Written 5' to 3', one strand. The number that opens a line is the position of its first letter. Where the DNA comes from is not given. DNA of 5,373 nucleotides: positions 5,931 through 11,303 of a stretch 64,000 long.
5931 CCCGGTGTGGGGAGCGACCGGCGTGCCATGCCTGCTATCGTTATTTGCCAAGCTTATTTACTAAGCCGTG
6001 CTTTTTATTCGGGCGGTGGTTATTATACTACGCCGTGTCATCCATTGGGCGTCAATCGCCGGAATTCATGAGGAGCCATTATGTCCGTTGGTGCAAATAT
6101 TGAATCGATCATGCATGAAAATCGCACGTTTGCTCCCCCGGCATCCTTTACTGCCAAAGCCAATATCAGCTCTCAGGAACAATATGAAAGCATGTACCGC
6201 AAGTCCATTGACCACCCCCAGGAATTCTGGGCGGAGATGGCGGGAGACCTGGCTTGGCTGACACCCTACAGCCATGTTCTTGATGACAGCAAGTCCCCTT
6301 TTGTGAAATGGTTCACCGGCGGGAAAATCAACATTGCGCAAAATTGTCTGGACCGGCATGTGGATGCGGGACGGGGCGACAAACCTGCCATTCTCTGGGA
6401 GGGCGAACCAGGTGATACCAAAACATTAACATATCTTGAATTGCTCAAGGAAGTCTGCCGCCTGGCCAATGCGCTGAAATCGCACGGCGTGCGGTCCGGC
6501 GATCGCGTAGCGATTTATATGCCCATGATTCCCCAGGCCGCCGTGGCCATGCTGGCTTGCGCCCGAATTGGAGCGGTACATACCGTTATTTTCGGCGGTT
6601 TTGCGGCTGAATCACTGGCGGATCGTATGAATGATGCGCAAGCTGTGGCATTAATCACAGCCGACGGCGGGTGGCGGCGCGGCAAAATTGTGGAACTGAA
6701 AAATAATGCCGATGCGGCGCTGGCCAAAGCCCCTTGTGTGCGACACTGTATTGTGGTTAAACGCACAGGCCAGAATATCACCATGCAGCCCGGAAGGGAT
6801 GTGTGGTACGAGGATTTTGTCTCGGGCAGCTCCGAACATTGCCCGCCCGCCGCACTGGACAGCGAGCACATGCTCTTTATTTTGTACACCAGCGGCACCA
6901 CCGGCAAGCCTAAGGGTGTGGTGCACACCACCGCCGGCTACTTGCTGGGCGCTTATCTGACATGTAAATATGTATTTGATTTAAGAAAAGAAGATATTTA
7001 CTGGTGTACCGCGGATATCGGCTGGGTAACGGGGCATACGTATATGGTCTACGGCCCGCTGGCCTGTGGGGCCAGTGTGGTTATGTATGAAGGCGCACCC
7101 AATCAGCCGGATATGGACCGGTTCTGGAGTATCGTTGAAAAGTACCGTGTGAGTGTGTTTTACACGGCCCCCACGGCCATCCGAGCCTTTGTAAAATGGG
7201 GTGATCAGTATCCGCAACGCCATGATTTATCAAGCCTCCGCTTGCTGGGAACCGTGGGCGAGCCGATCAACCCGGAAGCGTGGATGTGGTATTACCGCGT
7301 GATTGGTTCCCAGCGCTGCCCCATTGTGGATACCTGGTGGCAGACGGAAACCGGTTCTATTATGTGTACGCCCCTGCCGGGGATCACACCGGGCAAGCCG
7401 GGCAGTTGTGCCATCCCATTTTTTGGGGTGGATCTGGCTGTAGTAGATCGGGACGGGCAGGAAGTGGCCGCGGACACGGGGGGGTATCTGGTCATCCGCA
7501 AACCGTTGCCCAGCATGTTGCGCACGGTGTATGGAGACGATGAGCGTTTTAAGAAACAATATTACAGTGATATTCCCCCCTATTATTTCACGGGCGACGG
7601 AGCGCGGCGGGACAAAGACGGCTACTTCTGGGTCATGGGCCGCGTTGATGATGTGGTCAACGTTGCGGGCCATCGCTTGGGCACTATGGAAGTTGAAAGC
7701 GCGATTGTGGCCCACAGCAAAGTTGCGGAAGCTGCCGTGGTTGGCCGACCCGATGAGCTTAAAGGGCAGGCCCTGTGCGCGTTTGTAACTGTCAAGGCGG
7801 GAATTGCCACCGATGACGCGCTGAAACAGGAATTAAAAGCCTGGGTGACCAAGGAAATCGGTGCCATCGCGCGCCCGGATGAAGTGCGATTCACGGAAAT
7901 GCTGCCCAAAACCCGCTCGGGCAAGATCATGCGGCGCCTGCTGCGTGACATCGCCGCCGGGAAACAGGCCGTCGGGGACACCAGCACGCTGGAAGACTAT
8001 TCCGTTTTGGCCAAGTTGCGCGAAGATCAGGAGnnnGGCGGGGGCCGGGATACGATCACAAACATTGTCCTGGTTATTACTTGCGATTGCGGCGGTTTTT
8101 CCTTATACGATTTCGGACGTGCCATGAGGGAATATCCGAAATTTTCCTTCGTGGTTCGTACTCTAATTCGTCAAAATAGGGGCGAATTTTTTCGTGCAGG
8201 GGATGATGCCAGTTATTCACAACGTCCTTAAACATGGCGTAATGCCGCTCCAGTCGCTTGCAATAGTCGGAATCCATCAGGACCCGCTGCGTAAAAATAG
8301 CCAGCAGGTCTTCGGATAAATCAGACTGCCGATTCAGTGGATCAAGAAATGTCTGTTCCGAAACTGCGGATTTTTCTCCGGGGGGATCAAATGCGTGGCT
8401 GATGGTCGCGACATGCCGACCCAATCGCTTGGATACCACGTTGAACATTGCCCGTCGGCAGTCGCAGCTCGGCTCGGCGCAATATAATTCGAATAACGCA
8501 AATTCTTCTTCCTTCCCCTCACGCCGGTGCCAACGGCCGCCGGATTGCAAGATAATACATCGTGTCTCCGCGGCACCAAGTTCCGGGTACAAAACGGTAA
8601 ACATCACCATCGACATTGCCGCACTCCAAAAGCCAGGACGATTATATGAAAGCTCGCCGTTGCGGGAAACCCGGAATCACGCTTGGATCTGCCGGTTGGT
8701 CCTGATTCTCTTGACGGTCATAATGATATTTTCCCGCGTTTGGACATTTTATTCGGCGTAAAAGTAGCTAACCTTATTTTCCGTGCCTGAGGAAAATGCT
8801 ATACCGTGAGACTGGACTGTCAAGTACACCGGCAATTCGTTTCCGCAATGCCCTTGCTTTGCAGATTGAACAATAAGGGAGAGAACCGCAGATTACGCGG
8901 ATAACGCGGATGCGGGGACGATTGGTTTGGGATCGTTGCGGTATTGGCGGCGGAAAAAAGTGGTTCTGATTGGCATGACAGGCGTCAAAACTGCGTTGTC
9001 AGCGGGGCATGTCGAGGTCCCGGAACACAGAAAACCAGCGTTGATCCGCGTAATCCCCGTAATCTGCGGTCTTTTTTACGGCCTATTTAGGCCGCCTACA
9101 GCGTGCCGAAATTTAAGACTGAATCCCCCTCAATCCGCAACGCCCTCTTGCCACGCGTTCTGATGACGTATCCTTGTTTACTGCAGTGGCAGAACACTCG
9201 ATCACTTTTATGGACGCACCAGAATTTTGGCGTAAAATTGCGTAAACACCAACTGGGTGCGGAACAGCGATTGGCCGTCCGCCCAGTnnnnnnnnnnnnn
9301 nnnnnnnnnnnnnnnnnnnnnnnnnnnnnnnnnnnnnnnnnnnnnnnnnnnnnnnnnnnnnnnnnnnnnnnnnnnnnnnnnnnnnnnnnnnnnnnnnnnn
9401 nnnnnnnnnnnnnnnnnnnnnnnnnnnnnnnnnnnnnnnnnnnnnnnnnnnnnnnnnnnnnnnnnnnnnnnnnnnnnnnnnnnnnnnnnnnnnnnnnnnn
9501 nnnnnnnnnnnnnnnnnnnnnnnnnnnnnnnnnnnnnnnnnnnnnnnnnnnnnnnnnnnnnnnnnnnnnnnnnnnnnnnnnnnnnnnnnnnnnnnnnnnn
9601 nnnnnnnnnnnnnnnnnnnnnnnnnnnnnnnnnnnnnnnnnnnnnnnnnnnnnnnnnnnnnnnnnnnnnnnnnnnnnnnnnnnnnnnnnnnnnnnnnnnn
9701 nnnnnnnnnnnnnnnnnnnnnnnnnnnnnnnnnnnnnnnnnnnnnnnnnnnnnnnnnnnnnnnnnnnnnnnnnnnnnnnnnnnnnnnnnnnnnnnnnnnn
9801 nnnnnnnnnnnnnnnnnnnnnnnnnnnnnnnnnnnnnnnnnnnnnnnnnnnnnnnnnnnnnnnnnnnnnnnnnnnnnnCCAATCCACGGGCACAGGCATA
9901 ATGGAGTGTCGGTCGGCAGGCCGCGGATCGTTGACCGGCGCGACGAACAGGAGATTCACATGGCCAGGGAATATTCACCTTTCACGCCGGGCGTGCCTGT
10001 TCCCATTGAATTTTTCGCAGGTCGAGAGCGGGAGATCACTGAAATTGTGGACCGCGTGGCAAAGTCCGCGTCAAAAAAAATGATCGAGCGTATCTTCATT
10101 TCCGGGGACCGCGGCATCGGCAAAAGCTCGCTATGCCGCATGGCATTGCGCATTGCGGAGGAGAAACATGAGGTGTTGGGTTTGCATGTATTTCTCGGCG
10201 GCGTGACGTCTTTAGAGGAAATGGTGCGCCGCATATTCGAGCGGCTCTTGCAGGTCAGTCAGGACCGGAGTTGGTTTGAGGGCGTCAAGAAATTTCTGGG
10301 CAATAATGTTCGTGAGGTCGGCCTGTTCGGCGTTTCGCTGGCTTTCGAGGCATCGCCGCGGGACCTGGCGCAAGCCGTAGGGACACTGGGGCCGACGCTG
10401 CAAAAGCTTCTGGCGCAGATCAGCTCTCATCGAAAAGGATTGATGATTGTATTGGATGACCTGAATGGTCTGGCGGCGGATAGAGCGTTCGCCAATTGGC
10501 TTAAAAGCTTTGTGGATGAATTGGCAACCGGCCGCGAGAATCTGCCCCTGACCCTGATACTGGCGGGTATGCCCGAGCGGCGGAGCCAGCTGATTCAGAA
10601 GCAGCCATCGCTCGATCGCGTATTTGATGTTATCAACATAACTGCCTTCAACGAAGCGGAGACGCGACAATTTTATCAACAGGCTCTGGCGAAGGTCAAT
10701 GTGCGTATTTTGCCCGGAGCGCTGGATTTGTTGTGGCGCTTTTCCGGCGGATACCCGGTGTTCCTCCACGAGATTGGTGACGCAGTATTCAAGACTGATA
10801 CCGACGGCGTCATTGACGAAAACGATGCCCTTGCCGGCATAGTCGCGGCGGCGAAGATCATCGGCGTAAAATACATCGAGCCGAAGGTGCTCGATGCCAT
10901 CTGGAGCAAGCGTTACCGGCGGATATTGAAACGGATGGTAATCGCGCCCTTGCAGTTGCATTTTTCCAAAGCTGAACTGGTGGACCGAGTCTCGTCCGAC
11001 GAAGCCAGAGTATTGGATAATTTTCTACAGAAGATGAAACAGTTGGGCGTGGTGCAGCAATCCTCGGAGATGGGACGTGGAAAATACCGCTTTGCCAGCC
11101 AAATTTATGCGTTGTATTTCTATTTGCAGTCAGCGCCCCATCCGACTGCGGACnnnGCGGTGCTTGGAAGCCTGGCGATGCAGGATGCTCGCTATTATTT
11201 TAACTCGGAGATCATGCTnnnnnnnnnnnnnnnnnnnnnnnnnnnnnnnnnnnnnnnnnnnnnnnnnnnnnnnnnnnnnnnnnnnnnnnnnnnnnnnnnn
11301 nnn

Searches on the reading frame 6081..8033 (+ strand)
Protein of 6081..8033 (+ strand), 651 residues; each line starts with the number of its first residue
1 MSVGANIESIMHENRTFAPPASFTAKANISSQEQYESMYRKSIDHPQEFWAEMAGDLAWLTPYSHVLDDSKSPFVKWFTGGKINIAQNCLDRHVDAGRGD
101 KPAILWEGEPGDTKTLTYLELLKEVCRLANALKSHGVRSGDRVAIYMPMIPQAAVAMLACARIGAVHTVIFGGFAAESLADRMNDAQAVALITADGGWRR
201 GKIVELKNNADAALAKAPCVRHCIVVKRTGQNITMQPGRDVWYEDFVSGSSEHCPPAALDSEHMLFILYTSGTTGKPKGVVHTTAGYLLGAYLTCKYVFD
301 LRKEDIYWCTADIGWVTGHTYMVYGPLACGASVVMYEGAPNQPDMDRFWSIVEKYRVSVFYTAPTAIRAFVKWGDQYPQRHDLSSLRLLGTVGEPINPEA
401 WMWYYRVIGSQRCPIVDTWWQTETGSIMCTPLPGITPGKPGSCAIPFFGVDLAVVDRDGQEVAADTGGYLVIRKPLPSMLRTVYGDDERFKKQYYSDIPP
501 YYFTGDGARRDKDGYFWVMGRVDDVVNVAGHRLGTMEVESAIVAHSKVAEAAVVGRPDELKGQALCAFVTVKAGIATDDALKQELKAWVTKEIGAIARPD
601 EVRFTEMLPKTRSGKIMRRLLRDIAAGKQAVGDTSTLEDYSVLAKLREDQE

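Call 40: search_protein_families(library=pfam, proteins=[window:6081-8033:+], max_evalue=0.001)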
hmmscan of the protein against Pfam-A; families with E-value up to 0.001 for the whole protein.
window:6081-8033:+ (651 aa): 3 families
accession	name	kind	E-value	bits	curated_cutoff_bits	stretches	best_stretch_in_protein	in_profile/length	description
PF00501.34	AMP-binding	-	2.1e-93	313.6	29.9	1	96-475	6-377/384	AMP-binding enzyme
PF13193.12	AMP-binding_C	-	1.6e-30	106.2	24.5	1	537-615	1-76/76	AMP-binding enzyme C-terminal domain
PF16177.11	ACAS_N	-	1.7e-22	79.4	27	1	35-89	1-55/55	Acetyl-coenzyme A synthetase N-terminus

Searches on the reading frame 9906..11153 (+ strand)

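Call 40: search_protein_families(library=pfam, proteins=[window:9906-11153:+], max_evalue=0.001)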
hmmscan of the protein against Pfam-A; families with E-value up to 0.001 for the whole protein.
window:9906-11153:+ (416 aa): 5 families
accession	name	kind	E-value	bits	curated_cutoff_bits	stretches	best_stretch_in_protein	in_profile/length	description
PF13191.12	AAA_16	-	2.2e-13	51.5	32.6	1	37-210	2-162/167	AAA ATPase domain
PF20703.3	nSTAND1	-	1.2e-08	35.5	27.1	1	35-275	14-214/379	Novel STAND NTPase 1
PF01637.24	ATPase_2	-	3.9e-08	33.8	33.2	1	37-289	1-224/225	ATPase domain predominantly from Archaea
PF13401.12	AAA_22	-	9.1e-08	32.9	27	1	63-229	8-130/130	AAA domain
PF05673.19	DUF815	-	1.4e-05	24.8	23.8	1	31-88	24-81/249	Protein of unknown function (DUF815)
